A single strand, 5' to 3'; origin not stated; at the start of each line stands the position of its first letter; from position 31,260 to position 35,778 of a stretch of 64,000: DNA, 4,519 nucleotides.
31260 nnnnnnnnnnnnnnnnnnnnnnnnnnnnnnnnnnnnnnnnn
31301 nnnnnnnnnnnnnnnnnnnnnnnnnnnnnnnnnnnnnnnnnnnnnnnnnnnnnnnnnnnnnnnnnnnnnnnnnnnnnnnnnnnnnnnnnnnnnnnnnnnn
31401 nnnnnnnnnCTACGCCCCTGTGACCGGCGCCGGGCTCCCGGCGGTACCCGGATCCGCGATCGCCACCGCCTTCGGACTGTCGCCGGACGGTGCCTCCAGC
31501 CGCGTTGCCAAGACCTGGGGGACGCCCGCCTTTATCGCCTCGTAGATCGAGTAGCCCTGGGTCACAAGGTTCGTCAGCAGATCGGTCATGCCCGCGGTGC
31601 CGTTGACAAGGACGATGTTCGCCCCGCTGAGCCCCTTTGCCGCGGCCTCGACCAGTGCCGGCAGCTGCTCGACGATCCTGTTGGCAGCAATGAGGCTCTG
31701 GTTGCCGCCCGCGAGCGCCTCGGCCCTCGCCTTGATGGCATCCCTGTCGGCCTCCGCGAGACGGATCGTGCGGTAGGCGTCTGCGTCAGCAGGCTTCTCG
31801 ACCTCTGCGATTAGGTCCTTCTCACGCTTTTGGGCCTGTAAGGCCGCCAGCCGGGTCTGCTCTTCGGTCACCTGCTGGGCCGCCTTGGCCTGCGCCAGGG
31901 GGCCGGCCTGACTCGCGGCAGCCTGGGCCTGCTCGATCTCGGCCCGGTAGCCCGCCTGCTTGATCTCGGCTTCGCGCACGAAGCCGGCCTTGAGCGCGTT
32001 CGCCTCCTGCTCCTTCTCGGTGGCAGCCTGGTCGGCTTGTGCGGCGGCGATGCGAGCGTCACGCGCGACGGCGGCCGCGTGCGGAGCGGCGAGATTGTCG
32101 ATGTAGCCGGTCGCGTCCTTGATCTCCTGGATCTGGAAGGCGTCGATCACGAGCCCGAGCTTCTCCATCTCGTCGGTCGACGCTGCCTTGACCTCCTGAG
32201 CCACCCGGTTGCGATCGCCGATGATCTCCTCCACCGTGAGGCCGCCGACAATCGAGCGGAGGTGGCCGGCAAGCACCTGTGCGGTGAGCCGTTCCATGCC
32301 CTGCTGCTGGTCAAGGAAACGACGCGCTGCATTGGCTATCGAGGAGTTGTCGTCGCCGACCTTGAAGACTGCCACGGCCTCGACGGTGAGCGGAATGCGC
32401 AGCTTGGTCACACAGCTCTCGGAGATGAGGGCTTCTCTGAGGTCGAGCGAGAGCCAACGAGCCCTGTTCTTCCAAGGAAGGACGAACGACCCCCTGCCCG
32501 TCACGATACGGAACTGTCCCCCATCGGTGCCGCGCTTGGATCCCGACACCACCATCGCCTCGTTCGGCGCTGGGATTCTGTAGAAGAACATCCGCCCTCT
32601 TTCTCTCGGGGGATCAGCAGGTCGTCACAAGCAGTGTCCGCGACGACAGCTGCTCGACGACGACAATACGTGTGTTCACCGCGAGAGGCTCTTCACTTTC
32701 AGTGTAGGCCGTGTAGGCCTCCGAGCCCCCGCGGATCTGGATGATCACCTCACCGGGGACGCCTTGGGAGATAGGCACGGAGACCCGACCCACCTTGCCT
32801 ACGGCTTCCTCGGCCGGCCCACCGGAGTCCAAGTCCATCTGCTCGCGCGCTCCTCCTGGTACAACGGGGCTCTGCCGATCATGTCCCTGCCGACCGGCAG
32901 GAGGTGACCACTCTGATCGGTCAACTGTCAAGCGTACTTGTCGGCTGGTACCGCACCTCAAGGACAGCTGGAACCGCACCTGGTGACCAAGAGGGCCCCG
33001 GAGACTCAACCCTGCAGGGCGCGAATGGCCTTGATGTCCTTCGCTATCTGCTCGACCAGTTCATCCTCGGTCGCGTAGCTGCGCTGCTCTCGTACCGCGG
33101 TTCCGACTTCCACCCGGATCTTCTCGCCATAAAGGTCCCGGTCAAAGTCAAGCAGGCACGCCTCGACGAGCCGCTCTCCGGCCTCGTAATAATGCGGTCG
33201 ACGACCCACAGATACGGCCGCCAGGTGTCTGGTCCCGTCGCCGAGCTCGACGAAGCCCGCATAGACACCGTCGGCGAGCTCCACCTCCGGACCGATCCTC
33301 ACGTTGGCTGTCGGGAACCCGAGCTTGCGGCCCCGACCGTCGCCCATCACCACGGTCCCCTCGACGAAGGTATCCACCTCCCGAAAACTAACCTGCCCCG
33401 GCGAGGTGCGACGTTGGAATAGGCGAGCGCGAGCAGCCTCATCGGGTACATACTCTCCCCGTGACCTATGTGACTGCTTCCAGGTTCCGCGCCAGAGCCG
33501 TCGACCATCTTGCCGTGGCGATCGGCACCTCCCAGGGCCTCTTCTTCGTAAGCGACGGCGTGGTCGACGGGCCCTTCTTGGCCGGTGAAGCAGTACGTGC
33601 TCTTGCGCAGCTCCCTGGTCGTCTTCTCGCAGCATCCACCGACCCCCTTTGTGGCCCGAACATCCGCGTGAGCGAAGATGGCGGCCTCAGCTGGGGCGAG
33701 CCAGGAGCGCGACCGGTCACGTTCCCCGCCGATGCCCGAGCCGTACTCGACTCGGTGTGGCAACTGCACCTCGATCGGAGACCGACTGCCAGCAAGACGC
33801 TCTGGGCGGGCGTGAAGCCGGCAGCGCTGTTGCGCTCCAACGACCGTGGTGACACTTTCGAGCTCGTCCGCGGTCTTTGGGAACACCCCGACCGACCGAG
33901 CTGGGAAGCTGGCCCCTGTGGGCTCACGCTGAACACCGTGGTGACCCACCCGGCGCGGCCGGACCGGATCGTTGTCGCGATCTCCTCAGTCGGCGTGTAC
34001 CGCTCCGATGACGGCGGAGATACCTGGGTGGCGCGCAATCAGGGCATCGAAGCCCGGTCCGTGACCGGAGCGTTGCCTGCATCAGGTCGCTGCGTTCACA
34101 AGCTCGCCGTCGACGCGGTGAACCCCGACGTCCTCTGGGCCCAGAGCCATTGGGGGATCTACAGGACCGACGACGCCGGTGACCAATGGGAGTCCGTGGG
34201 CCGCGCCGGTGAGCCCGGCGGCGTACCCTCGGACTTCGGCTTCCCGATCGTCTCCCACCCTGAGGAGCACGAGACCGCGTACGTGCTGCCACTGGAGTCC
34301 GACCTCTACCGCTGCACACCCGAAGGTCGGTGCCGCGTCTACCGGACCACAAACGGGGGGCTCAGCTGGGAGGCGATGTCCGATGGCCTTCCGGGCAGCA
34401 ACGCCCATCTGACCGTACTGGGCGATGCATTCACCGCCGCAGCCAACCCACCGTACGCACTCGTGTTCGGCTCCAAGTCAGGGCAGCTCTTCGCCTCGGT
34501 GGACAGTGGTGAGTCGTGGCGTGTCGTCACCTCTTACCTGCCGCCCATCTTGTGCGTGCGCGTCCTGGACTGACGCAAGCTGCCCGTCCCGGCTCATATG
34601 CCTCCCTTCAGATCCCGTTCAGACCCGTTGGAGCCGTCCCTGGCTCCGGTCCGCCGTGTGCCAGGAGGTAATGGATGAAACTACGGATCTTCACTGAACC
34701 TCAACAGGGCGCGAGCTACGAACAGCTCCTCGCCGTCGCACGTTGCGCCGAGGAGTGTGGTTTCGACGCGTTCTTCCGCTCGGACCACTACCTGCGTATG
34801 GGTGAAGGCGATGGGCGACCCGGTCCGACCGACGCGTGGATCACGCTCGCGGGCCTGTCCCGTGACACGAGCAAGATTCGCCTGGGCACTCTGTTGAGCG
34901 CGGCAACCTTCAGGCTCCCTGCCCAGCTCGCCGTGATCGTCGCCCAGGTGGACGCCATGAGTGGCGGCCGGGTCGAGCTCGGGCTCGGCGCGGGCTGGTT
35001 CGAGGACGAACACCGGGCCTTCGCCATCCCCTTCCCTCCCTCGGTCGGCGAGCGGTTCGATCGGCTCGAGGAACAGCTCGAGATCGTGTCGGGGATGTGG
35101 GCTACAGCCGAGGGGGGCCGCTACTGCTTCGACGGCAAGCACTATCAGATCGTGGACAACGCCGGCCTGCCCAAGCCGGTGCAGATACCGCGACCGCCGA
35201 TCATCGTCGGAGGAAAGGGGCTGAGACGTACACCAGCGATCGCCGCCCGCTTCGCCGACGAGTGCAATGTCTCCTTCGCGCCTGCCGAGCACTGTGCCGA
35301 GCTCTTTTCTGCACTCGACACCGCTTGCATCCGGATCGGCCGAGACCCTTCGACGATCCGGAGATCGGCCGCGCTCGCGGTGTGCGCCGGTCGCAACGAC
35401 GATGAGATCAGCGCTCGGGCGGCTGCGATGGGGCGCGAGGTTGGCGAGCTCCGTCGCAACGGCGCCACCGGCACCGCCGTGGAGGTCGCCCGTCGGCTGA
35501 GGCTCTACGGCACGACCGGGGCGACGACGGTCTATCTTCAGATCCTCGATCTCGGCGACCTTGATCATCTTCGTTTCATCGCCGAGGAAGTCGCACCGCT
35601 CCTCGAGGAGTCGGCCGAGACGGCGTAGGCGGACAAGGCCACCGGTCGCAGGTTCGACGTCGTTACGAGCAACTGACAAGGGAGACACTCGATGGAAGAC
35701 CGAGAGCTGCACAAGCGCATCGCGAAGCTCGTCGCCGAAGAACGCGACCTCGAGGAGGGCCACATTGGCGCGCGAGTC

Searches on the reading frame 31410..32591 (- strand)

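Call 18: search_protein_families(library=pfam, proteins=[window:31410-32591:-], max_evalue=0.00001)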
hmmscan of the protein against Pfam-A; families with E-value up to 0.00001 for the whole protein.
window:31410-32591:- (393 aa): 1 family
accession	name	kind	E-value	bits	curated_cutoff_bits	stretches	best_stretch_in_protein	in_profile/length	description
PF01145.31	Band_7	-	4.3e-24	86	23.6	1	9-187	5-175/176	SPFH domain / Band 7 family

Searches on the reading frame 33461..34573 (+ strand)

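Call 18: search_protein_families(library=pfam, proteins=[window:33461-34573:+], max_evalue=0.00001)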
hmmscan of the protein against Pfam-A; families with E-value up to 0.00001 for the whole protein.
window:33461-34573:+ (370 aa): 2 families
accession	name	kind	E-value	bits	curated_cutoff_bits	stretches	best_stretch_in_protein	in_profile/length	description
PF15902.12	Sortilin-Vps10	-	8.7e-10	38.4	33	0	292-360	2-64/446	Sortilin, neurotensin receptor 3,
PF02012.26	BNR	-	2.1e-08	33.3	27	0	180-189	1-10/12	BNR/Asp-box repeat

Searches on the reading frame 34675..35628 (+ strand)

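Call 18: search_protein_families(library=pfam, proteins=[window:34675-35628:+], max_evalue=0.00001)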
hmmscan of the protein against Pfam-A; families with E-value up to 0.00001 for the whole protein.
window:34675-35628:+ (317 aa): 1 family
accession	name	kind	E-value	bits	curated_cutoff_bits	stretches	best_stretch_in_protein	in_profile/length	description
PF00296.26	Bac_luciferase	-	3.9e-42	145.2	27.9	1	7-257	13-249/314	Luciferase-like monooxygenase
